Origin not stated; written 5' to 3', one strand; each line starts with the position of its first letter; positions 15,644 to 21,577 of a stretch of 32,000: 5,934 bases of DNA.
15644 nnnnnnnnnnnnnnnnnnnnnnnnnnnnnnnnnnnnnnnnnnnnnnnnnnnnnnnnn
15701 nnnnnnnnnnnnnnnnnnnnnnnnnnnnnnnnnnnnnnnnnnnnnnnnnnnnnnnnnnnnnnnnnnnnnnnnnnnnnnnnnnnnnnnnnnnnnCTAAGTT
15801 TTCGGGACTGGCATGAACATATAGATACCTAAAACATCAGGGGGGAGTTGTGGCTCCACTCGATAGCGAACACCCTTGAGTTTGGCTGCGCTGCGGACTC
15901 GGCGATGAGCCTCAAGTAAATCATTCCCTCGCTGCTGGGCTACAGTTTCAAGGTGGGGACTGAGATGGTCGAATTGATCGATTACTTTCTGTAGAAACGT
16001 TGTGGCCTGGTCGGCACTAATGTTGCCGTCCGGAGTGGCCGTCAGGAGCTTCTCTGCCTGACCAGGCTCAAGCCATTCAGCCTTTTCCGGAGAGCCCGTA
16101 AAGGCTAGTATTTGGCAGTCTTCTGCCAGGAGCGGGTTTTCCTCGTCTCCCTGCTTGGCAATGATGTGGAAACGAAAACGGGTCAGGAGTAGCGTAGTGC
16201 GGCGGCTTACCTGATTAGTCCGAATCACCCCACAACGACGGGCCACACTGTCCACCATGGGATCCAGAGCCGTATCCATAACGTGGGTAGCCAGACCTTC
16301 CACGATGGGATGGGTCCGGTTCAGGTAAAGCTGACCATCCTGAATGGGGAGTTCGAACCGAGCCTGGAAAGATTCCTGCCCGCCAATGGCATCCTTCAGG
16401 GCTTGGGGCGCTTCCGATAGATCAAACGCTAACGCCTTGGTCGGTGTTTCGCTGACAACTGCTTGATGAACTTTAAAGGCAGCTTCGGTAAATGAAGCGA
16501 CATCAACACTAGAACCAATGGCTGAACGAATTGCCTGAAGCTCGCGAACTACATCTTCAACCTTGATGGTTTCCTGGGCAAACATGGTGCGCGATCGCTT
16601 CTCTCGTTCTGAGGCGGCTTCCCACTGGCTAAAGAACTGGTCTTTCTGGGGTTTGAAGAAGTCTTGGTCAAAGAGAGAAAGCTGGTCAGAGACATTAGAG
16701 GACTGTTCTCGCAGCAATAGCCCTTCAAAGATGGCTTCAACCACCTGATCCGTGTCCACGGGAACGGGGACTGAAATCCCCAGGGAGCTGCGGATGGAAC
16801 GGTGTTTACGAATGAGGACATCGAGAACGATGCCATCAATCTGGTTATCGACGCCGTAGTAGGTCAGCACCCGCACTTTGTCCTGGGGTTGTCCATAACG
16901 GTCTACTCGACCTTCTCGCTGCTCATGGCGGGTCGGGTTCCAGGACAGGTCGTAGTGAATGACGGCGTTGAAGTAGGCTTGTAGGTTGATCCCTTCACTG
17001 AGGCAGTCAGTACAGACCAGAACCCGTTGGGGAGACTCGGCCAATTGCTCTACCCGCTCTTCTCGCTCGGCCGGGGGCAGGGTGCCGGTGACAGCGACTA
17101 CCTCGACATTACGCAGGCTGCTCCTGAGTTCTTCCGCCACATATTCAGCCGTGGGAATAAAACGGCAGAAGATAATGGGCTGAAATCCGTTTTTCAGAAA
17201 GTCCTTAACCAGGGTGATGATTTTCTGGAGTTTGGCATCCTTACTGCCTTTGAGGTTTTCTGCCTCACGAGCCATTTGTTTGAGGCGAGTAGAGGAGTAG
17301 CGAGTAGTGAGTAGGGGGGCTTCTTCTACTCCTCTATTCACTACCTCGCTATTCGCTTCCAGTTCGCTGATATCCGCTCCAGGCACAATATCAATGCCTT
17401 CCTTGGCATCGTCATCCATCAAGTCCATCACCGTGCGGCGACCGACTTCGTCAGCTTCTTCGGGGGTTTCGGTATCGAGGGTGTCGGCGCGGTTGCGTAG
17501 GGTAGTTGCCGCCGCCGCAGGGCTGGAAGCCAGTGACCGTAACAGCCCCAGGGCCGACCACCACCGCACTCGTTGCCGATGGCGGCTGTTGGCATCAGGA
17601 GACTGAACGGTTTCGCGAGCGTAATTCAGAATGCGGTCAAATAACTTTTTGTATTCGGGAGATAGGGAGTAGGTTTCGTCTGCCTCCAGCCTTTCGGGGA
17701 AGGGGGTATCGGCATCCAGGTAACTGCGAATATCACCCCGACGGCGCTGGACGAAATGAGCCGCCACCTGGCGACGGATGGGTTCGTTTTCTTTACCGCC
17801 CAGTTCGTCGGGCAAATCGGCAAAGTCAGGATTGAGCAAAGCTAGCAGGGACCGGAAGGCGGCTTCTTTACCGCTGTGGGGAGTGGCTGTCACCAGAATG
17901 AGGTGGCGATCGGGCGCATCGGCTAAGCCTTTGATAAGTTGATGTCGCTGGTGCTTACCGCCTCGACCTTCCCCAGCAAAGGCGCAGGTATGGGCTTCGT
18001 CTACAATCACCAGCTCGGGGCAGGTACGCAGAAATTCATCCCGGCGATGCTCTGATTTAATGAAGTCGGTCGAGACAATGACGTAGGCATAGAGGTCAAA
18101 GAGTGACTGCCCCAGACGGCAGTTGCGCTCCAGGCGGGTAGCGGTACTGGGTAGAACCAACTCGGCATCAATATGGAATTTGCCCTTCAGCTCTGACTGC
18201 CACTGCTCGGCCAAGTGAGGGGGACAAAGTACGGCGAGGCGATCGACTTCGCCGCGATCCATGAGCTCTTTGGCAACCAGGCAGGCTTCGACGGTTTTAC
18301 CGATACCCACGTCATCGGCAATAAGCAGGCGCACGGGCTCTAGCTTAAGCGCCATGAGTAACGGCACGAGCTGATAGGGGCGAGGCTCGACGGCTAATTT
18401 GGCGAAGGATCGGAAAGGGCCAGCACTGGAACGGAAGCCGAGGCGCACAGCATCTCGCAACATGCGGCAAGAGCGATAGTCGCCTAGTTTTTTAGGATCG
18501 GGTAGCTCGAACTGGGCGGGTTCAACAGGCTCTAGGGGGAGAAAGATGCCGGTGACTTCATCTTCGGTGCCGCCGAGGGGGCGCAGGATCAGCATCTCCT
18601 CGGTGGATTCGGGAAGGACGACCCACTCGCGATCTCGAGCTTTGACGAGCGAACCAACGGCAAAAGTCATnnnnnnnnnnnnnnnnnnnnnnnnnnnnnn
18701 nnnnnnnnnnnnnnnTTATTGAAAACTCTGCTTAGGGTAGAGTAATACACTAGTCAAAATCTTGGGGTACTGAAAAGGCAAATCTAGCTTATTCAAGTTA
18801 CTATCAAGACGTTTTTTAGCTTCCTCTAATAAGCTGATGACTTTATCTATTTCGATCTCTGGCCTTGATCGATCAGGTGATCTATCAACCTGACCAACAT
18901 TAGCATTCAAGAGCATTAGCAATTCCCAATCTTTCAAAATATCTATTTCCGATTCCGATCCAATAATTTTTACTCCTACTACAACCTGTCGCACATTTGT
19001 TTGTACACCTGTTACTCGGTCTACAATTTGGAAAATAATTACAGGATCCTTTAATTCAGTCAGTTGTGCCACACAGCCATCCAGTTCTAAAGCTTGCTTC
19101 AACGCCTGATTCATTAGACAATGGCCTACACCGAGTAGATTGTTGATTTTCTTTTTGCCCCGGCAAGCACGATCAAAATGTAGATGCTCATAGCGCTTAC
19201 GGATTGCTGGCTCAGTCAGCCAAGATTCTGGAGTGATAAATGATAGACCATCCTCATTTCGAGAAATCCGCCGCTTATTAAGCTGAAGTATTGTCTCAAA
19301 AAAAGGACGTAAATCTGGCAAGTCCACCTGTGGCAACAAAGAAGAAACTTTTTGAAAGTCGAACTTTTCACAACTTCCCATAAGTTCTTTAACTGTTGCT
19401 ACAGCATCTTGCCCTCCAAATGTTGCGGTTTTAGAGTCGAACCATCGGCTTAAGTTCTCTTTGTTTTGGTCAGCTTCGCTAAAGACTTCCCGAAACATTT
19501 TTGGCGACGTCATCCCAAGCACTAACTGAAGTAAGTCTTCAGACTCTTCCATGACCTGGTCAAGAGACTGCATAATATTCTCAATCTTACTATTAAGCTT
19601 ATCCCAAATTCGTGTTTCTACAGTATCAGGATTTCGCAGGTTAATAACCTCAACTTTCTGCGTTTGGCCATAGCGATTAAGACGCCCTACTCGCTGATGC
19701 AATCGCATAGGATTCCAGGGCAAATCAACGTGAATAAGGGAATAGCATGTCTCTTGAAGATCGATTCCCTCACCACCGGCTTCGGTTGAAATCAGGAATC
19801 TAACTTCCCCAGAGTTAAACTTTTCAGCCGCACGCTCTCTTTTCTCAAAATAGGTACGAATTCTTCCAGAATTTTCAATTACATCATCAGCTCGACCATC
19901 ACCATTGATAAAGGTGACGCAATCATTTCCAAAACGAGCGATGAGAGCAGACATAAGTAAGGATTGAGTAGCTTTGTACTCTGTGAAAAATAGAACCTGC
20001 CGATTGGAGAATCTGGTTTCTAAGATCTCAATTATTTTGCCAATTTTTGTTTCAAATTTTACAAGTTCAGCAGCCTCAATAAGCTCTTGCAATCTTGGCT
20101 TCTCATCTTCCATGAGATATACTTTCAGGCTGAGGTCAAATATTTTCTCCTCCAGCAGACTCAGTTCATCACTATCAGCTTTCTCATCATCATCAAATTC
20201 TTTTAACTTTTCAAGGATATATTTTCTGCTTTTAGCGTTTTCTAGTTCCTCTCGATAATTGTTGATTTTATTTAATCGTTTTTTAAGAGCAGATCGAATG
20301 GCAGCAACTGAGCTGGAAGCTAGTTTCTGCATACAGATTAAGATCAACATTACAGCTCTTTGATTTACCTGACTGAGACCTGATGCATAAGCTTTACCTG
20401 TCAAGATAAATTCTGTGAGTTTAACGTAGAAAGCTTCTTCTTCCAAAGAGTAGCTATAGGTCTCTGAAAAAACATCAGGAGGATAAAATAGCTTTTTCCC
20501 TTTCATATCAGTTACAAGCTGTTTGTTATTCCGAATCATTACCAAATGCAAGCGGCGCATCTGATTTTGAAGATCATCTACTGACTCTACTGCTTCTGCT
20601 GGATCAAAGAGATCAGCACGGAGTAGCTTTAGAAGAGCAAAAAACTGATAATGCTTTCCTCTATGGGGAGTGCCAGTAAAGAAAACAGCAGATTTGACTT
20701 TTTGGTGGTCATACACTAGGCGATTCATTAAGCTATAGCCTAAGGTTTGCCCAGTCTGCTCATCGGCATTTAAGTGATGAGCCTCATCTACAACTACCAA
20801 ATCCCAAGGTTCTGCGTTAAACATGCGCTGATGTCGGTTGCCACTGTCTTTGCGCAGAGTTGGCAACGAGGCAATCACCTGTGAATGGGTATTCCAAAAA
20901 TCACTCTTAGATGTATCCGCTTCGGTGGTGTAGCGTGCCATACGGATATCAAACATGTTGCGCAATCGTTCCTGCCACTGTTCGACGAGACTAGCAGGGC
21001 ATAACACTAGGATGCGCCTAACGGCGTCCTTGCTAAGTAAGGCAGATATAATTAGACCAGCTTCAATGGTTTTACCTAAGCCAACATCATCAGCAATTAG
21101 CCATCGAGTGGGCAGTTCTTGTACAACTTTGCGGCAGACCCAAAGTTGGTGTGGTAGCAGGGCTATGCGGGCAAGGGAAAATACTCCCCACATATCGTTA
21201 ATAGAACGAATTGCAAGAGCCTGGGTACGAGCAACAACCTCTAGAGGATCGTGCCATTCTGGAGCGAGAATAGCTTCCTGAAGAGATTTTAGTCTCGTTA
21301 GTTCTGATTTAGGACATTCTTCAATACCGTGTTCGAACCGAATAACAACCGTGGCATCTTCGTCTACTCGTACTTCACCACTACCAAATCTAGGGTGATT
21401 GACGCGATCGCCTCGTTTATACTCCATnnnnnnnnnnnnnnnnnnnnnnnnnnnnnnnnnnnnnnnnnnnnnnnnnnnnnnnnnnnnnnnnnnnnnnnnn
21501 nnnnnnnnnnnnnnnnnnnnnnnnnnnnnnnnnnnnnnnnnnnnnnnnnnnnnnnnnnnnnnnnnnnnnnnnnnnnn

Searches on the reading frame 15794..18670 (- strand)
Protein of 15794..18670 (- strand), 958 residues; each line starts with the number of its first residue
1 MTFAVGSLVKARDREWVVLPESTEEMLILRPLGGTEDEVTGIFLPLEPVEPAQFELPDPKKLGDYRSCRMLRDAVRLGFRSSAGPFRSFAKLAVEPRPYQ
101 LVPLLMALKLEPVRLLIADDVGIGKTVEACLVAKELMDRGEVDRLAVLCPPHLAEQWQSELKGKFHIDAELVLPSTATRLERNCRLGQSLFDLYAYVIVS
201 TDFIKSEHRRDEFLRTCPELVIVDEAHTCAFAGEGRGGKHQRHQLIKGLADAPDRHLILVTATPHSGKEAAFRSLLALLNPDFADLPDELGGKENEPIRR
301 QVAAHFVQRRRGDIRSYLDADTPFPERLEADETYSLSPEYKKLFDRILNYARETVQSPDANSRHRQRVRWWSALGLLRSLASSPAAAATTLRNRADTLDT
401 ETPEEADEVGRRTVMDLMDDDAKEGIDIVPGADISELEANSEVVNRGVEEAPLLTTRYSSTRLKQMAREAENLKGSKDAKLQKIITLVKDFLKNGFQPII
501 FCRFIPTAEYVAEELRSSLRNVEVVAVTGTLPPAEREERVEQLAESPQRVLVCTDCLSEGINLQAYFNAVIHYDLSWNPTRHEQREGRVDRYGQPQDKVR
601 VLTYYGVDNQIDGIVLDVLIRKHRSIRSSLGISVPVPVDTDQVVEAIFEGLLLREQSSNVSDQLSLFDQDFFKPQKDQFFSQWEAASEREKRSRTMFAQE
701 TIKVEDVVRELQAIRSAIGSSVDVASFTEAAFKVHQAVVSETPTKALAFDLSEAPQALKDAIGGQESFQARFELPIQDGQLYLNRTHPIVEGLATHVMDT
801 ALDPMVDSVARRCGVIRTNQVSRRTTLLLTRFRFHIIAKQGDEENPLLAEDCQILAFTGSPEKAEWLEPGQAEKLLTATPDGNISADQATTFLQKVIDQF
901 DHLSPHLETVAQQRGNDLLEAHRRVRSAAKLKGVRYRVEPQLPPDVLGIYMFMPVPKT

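Call 5: search_protein_families(library=pfam, proteins=[window:15794-18670:-], max_evalue=0.01)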
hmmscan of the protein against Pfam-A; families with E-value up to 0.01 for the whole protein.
window:15794-18670:- (958 aa): 5 families
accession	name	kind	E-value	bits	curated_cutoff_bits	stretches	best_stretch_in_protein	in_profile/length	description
PF00271.37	Helicase_C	-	8.2e-21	74.8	23.5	1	482-593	4-110/110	Helicase conserved C-terminal domain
PF00176.29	SNF2-rel_dom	-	7.2e-10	38.9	24.9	1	112-286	17-185/290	SNF2-related domain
PF00270.35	DEAD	-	7e-08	32.8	26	1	114-265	16-161/167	DEAD/DEAH box helicase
PF04851.21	ResIII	-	8.9e-07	29.4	22.5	1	108-265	19-163/164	Type III restriction enzyme, res subunit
PF19131.5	DUF5814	-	0.00019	21.5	25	0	618-677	6-65/148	Family of unknown function (DUF5814)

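Call 21: search_protein_families(library=padloc, proteins=[window:15794-18670:-], max_evalue=0.001)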
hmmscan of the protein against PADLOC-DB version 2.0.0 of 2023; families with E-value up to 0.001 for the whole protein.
window:15794-18670:- (958 aa): 53 families (the best 25 are shown)
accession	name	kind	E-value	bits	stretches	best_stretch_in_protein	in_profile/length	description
PDLC02853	DpdE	-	2.3e-269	894.4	1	1-955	3-972/985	DpdE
PDLC02621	DrmD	-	1.1e-88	296.6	1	84-736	114-766/1040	DrmD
PDLC02500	BrxHI|BrxHII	-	1.4e-65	220.4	1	93-651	88-630/933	BrxHI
PDLC00659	HmaA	-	6e-63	211.1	1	74-628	83-644/1176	SNF2 helicase / DEAD-box helicase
PDLC02572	DrmA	-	2.7e-58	195.8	1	72-636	93-670/1043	DrmA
PDLC02632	DrmD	-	1.9e-55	186.6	1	83-601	109-633/662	DrmD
PDLC02504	BrxHI|BrxHII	-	7.3e-52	174.4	1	74-775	88-755/971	BrxHII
PDLC02633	DrmD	-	9.9e-52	174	1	55-605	82-641/839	DrmD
PDLC02623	DrmD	-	1.1e-46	157.2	2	447-631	482-661/1040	DrmD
PDLC02843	DpdE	-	2.3e-43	146.3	2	90-379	153-402/1091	DpdE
PDLC02620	DrmD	-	3.5e-42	142.4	1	92-646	96-629/1060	DrmD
PDLC02619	DrmD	-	3.8e-41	139.1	2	84-518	21-436/872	DrmD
PDLC02840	DpdE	-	6.7e-38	128.6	2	114-304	178-342/1091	DpdE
PDLC02634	DrmD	-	2.3e-37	126.3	1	88-662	86-651/900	DrmD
PDLC02624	DrmD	-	6.5e-31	105.5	1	135-636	4-515/652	DrmD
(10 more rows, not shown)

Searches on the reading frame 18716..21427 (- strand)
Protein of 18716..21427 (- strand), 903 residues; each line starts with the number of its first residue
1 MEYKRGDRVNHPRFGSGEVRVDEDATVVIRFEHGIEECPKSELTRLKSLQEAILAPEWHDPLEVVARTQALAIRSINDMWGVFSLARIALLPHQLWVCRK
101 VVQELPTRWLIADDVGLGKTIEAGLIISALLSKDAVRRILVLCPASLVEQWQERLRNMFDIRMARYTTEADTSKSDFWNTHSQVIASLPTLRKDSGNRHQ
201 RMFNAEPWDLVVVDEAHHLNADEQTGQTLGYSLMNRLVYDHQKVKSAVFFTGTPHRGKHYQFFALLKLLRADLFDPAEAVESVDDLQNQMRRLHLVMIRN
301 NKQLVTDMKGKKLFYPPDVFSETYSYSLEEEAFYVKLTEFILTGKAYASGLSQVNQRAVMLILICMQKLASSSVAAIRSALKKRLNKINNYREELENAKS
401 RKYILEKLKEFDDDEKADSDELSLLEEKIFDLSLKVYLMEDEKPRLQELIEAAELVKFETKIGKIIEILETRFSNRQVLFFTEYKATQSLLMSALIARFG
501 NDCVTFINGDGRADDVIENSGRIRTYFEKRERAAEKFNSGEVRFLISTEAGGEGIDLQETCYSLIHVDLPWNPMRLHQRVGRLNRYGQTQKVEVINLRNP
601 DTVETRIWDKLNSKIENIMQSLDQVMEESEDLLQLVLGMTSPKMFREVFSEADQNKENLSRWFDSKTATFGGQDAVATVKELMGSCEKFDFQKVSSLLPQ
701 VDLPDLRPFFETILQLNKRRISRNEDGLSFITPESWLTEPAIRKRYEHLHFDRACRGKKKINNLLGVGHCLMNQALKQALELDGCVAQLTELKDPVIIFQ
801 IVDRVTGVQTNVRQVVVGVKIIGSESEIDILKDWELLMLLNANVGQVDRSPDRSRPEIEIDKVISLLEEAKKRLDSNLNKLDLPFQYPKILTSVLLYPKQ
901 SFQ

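Call 5: search_protein_families(library=pfam, proteins=[window:18716-21427:-], max_evalue=0.01)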
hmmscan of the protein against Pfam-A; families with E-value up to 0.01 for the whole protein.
window:18716-21427:- (903 aa): 4 families
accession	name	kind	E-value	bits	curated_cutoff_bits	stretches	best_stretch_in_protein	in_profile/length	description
PF00176.29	SNF2-rel_dom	-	1.1e-18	67.9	24.9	1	110-281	21-190/290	SNF2-related domain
PF04851.21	ResIII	-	5.4e-16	59.4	22.5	1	88-256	2-164/164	Type III restriction enzyme, res subunit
PF00271.37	Helicase_C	-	3.3e-15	56.7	23.5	1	461-587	2-110/110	Helicase conserved C-terminal domain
PF00270.35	DEAD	-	2.2e-09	37.7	26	1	109-255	17-161/167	DEAD/DEAH box helicase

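Call 21: search_protein_families(library=padloc, proteins=[window:18716-21427:-], max_evalue=0.001)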
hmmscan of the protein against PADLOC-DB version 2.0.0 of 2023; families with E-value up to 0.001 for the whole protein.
window:18716-21427:- (903 aa): 53 families (the best 25 are shown)
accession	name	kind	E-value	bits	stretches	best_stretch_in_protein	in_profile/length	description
PDLC02634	DrmD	-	0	1351.2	1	1-897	3-895/900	DrmD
PDLC02621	DrmD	-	3.3e-81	271.9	1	88-631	120-669/1040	DrmD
PDLC02500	BrxHI|BrxHII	-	1.6e-78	263.3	1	88-697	89-680/933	BrxHI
PDLC02504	BrxHI|BrxHII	-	8.4e-71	237.1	1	34-624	58-619/971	BrxHII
PDLC00659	HmaA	-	1.1e-66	223.5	1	86-623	101-647/1176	SNF2 helicase / DEAD-box helicase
PDLC02572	DrmA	-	3.5e-55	185.4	1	108-625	137-657/1043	DrmA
PDLC02632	DrmD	-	1e-53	180.9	1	107-595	141-633/662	DrmD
PDLC02619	DrmD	-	4.8e-53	178.5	1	82-655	25-600/872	DrmD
PDLC02620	DrmD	-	5.8e-43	145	1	89-622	99-613/1060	DrmD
PDLC02633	DrmD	-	1.1e-41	140.7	1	106-595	142-638/839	DrmD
PDLC02623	DrmD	-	2.1e-40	136.3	2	312-626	398-664/1040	DrmD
PDLC02843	DpdE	-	3.2e-39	132.6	2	86-284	155-326/1091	DpdE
PDLC02840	DpdE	-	2e-37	127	2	86-278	156-326/1091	DpdE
PDLC02853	DpdE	-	1.2e-35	120.8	1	84-619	90-633/985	DpdE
PDLC02846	DpdE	-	3.7e-35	119.1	2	86-275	159-343/1034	DpdE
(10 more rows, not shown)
